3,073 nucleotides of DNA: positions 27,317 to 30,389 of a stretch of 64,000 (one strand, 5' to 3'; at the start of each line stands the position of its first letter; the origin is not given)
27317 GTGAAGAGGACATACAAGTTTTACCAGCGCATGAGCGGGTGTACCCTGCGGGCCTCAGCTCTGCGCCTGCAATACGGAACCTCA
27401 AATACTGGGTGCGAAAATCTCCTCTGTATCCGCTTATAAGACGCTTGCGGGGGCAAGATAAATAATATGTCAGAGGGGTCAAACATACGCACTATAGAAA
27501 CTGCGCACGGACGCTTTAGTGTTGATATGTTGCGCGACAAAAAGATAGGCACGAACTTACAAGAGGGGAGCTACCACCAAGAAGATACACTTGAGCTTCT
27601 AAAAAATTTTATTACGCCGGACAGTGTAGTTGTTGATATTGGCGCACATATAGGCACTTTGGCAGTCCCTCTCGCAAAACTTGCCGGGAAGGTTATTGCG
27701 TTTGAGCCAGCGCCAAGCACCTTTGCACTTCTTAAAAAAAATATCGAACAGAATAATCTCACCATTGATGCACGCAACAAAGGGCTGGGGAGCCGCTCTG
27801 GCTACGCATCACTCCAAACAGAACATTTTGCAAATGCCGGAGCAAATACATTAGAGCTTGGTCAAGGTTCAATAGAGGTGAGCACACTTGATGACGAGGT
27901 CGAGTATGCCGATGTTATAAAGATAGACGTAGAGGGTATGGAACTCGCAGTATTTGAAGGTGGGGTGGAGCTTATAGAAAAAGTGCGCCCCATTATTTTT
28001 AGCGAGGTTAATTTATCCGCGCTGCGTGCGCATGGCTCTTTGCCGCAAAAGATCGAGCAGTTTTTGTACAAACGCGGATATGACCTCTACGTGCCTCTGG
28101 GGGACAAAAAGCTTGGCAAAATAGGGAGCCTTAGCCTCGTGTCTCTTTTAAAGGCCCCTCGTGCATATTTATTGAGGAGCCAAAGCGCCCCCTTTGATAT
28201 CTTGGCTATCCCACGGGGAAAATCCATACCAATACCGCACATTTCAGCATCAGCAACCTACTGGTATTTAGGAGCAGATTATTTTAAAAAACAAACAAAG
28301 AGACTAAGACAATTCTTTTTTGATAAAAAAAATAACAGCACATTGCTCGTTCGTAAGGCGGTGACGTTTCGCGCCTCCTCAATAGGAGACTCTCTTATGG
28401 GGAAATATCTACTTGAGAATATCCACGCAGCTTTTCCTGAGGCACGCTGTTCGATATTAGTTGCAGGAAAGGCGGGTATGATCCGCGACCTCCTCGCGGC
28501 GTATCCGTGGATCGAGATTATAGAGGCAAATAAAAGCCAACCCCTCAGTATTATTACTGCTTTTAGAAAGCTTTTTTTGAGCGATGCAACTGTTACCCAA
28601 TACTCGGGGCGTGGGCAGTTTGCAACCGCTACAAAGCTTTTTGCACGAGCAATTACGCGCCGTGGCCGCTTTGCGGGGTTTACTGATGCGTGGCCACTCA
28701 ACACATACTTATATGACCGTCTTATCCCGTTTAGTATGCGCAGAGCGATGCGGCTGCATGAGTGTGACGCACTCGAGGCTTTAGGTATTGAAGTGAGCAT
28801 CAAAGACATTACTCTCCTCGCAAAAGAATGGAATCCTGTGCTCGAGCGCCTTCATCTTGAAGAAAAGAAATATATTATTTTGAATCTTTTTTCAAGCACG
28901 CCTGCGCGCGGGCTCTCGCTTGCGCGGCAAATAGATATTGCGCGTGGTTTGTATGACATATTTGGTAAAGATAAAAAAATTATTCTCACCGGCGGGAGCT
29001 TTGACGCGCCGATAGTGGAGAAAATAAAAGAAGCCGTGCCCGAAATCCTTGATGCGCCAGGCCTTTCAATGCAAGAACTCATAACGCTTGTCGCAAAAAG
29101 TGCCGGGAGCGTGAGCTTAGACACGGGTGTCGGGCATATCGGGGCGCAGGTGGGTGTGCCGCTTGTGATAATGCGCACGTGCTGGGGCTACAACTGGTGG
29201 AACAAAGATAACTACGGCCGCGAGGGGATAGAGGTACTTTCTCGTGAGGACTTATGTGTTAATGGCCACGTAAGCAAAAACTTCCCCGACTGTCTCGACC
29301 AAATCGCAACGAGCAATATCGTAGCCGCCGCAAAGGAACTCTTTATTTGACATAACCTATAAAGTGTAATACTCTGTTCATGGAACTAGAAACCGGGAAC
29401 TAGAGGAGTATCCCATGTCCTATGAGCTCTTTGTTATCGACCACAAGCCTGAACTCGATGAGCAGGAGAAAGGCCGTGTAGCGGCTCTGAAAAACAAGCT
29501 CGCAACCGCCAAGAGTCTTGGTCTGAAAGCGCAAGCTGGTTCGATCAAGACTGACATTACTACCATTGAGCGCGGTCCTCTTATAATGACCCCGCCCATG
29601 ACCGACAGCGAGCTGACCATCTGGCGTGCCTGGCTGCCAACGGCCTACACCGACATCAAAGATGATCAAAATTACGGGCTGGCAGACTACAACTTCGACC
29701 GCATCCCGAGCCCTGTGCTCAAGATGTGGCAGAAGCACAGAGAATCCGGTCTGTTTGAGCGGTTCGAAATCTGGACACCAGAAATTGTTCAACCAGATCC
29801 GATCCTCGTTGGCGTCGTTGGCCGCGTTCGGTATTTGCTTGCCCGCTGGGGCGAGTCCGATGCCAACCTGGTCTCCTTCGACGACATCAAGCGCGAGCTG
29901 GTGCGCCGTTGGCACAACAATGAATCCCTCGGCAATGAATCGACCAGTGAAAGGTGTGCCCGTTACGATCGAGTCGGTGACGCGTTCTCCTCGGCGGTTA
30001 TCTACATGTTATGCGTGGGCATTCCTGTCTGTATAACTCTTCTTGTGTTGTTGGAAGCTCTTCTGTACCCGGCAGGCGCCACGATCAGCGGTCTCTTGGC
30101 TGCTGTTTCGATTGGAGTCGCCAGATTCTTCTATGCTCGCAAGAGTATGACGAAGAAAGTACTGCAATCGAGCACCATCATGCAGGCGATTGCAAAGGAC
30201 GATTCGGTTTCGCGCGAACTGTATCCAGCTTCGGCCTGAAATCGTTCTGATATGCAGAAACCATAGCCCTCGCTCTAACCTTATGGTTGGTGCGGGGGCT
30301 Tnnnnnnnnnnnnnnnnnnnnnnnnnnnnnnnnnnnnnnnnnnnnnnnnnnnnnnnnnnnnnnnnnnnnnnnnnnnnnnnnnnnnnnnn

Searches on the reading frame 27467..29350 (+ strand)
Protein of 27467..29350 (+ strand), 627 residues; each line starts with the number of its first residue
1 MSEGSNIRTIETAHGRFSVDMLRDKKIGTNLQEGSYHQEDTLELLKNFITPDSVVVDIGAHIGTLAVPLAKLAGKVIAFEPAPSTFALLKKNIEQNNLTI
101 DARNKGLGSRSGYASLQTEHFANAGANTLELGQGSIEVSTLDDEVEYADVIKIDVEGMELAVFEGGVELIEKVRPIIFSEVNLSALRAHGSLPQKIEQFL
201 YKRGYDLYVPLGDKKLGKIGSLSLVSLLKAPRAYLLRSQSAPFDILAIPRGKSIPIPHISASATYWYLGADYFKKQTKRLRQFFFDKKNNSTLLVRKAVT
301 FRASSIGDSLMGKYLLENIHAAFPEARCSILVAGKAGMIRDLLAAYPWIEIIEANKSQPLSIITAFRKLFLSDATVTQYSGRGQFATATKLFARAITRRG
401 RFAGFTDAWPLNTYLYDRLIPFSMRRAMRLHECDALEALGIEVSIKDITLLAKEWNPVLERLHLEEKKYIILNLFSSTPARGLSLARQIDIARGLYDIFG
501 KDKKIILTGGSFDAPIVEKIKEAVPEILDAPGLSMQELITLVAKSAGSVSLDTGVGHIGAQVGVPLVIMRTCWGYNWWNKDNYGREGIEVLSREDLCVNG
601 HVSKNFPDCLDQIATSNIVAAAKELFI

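Call 7: search_protein_families(library=pfam, proteins=[window:27467-29350:+], max_evalue=0.001)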
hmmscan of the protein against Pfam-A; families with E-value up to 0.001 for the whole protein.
window:27467-29350:+ (627 aa): 3 families
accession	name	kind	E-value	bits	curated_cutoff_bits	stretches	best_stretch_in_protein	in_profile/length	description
PF05050.19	Methyltransf_21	-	1.6e-17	64.6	22.7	1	57-206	1-172/173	Methyltransferase FkbM domain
PF02475.24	TRM5-TYW2_MTfase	-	2.1e-05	25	28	1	48-98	33-85/164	TRM5/TYW2 methyltransferase domain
PF01075.23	Glyco_transf_9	-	4.6e-05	23.3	22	1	504-567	139-206/247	Glycosyltransferase family 9 (heptosyltransferase)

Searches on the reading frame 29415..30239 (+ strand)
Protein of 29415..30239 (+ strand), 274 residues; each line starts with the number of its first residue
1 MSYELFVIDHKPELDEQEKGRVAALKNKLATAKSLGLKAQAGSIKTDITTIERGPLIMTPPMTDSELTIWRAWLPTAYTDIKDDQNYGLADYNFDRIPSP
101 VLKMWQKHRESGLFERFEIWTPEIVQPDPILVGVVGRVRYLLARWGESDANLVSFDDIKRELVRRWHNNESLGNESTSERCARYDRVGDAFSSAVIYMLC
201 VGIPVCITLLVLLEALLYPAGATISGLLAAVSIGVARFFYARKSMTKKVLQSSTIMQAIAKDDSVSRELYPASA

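Call 4: search_protein_families(library=pfam, proteins=[window:29415-30239:+], max_evalue=1)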
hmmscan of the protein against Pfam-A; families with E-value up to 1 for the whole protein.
window:29415-30239:+ (274 aa): 0 families

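Call 5: search_protein_families(library=ncbifam, proteins=[window:29415-30239:+], max_evalue=1)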
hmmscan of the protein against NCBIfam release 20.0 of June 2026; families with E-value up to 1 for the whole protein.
window:29415-30239:+ (274 aa): 0 families

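Call 28: find_homologous_proteins(query=window:29415-30236:+, max_evalue=0.001)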
Query window:29415-30236:+ (274 aa): 40 proteins with E <= 0.001 among 3284 candidates.
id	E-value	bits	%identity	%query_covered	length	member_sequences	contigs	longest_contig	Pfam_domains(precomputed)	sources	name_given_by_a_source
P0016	4.7e-179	611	100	100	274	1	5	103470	-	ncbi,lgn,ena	-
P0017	3.0e-121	422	71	100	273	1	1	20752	-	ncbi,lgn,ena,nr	ncbi:MAG: hypothetical protein G01um101456_477 [Parcubacteria group bacterium Gr01-1014_56]|nr:MAG: 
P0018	5.5e-102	358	64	100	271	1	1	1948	-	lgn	-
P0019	9.3e-99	348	61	100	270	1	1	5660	-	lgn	-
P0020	2.4e-98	347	62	100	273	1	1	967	-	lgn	-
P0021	4.7e-98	346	59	99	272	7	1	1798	-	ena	-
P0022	5.4e-98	345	59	100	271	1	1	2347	-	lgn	-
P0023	1.0e-97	344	61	99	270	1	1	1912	-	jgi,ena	-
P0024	3.6e-95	336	59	99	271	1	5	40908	-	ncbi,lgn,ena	-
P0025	6.5e-94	332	60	99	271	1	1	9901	-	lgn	-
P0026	7.3e-93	329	57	99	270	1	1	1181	-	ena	-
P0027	6.2e-92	325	57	99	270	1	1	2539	-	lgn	-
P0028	4.6e-91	323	58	100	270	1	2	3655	-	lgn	-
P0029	5.9e-90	319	58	98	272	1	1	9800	-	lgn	-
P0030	1.6e-88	314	57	100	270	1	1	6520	-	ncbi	-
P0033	1.5e-86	308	57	99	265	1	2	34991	-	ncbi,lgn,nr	ncbi:hypothetical protein HYS79_02635 [Patescibacteria group bacterium]|nr:hypothetical protein [Pat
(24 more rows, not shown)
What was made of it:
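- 40 relatives carry Parcubacteria/Patescibacteria names (call 28).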

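Call 31: find_encoding_contigs(protein=P0024, flank=6000, max_places=1)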
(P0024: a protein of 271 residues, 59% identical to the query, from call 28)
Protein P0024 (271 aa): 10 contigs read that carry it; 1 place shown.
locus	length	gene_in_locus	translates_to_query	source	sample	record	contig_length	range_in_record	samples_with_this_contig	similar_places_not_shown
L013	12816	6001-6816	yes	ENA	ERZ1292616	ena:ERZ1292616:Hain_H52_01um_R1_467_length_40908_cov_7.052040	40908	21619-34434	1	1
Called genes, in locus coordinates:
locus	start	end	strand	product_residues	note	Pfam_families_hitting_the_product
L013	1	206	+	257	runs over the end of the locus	PF01061:ABC2_membrane, PF12698:ABC2_membrane_3 (weak)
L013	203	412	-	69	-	-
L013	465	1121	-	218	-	-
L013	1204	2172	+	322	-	PF02899:Phage_int_SAM_1, PF13102:Phage_int_SAM_5 (weak), PF13495:Phage_int_SAM_4 (weak), PF00589:Phage_integrase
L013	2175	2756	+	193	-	-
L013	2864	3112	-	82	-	-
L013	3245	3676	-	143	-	-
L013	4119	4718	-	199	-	PF00929:RNase_T (weak), PF16473:Rv2179c-like (faint)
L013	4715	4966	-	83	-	PF04304:DUF454, PF09656:PGPGW (weak)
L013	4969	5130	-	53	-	-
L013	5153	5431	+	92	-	PF01016:Ribosomal_L27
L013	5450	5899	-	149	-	PF01281:Ribosomal_L9_N, PF03948:Ribosomal_L9_C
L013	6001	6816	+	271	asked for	-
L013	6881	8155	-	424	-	PF00595:PDZ, PF13180:PDZ_2, PF17820:PDZ_6, PF03572:Peptidase_S41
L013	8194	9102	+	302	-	PF01544:CorA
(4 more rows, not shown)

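Call 32: find_encoding_contigs(protein=P0033, flank=6000, max_places=1)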
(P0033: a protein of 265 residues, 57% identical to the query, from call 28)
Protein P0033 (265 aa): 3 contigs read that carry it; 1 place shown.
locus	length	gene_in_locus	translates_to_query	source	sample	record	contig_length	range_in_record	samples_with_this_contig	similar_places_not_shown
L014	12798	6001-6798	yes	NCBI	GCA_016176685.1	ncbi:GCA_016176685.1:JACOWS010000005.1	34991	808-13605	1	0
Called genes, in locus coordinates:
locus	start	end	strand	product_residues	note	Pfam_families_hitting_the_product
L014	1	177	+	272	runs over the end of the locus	PF03372:Exo_endo_phos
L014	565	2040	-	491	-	PF01743:PolyA_pol, PF13735:tRNA_NucTran2_2 (faint), PF12627:PolyA_pol_RNAbd, PF01966:HD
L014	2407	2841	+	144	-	PF02021:UPF0102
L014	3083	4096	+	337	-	PF03602:Cons_hypoth95, PF10672:Methyltrans_SAM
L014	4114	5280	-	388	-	PF13365:Trypsin_2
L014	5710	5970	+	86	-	-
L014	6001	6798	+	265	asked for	-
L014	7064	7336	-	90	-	PF00216:Bac_DNA_binding, PF18291:HU-HIG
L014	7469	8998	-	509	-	PF12072:RNase_Y_N, PF00013:KH_1 (weak), PF01966:HD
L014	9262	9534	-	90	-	-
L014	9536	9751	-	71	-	-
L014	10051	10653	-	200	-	PF12760:Zn_ribbon_IS1595, PF12762:DDE_Tnp_IS1595 (weak)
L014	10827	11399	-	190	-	PF01936:NYN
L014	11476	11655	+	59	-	-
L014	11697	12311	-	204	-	PF00574:CLP_protease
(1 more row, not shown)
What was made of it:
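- Contexts are ribosomal proteins L9/L27 and HU/RNase Y (calls 31, 32).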

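Call 57: predict_structure(alignment_id=A3)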
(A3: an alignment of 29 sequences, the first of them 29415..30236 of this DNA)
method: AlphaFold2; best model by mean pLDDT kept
length: 274 residues; sequences in the alignment: 29
mean_pLDDT: 89.4   pTM: 0.82
mean pLDDT of the five models: 89.4, 89.3, 88.7, 86.9, 82.3
residues with pLDDT >= 90: 179; 70-90: 79; 50-70: 15; < 50: 1
segments of 3 or more residues with pLDDT < 50: none
pLDDT, mean of each block of 10 residues (from residue 1): 91 90 95 95 90 87 96 92 75 82 95 93 80 94 85 91 94 92 92 93 87 75 86 94 94 96 89 69
secondary structure, 60 per line:
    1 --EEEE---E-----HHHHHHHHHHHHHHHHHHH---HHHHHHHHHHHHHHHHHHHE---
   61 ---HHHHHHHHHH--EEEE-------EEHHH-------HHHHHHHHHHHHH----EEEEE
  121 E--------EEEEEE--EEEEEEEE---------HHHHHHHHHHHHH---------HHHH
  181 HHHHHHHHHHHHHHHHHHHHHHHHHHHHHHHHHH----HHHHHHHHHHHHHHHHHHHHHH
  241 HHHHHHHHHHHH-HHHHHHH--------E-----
elements in order: E3-6 H16-34 H38-56 H64-73 E76-79 H99-111 E116-121 E130-135 E138-145 H155-167 H177-214 H219-252 H254-260

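Call 79: fold_search(model_id=the predicted structure, library=pdb)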
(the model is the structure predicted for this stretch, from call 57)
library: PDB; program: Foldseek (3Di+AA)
matches with E <= 10: 294; with E <= 0.001: 0
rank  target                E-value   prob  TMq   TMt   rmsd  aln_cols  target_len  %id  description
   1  4ii9_A                3.8e-01  0.13  0.17  0.15  13.2       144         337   15  Crystal structure of Weissella viridescens FemXVv non-ribosomal amino acid transferase in complex with a peptidyl-RNA  (released 2013-07-03)
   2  8zku_B                4.3e-01  0.08  0.13  0.09  29.6       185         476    9  Structure of Polycystin-1/Polycystin-2 complex with GOF mutations (released 2025-05-21)
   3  9l0m_B                4.6e-01  0.08  0.13  0.09  29.9       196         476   12  Structure of gain-of-function polycystin-1/polycystin-2 complex (released 2025-12-17)
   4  7z5y_A                4.8e-01  0.12  0.17  0.15  13.2       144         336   15  CRYSTAL STRUCTURE OF WEISSELLA VIRIDESCENS FEMXVV NON-RIBOSOMAL AMINO ACID TRANSFERASE IN COMPLEX WITH A PEPTIDYL-XNA  (released 2022-10-26)
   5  4r5j_C                6.8e-01  0.08  0.11  0.13  17.2       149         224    9  Crystal structure of the DnaK C-terminus (Dnak-SBD-A) (released 2014-09-10)
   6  7w1m_A                7.1e-01  0.10  0.16  0.12  14.0       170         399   12  Cryo-EM structure of human cohesin-CTCF-DNA complex (released 2023-05-31)
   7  1xf8                  7.6e-01  0.10  0.17  0.15  12.6       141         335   15  Crystal Structure of Weissella viridescens FemX (Y254F) Mutant (released 2005-05-31)
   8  1xe4                  8.5e-01  0.11  0.17  0.15  10.8       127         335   14  Crystal Structure of Weissella viridescens FemX (K36M) Mutant (released 2005-05-31)
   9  7z6a_A                9.0e-01  0.10  0.17  0.15  11.0       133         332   14  CRYSTAL STRUCTURE OF WEISSELLA VIRIDESCENS FEMXVV NON-RIBOSOMAL AMINO ACID TRANSFERASE IN COMPLEX WITH A PEPTIDYL-XNA  (released 2022-10-26)
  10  1dkx_A                1.0e+00  0.06  0.12  0.14  19.5       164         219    9  THE SUBSTRATE BINDING DOMAIN OF DNAK IN COMPLEX WITH A SUBSTRATE PEPTIDE, DETERMINED FROM TYPE 1 SELENOMETHIONYL CRYST (released 1996-12-07)
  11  3qnj_B                1.0e+00  0.04  0.10  0.12  17.2       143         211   12  Crystal structure of the substrate binding domain of E.coli DnaK in complex with the antimicrobial peptide oncocin (released 2011-03-23)
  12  4po2_B                1.1e+00  0.08  0.15  0.18  20.0       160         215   13  Crystal Structure of the Stress-Inducible Human Heat Shock Protein HSP70 Substrate-Binding Domain in Complex with Pept (released 2014-08-20)
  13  6zhi_B                1.1e+00  0.04  0.10  0.12  18.9       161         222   10  Structure of the Plasmodium falciparum Hsp70-x substrate binding domain in complex with hydrophobic peptide (released 2020-09-09)
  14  5bun_B                1.1e+00  0.03  0.14  0.10  35.8       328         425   10  Crystal structure of an antigenic outer membrane protein ST50 from Salmonella Typhi (released 2015-12-23)
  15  6zhi_C                1.1e+00  0.05  0.11  0.14  20.0       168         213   10  Structure of the Plasmodium falciparum Hsp70-x substrate binding domain in complex with hydrophobic peptide (released 2020-09-09)
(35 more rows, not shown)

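Call 81: search_protein_families(library=phrogs, proteins=[window:29415-30236:+], max_evalue=0.01)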
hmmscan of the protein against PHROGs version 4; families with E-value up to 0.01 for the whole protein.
window:29415-30236:+ (274 aa): 0 families

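Call 82: search_protein_families(library=padloc, proteins=[window:29415-30236:+], max_evalue=0.01)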
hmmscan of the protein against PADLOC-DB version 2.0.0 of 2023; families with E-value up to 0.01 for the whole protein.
window:29415-30236:+ (274 aa): 0 families
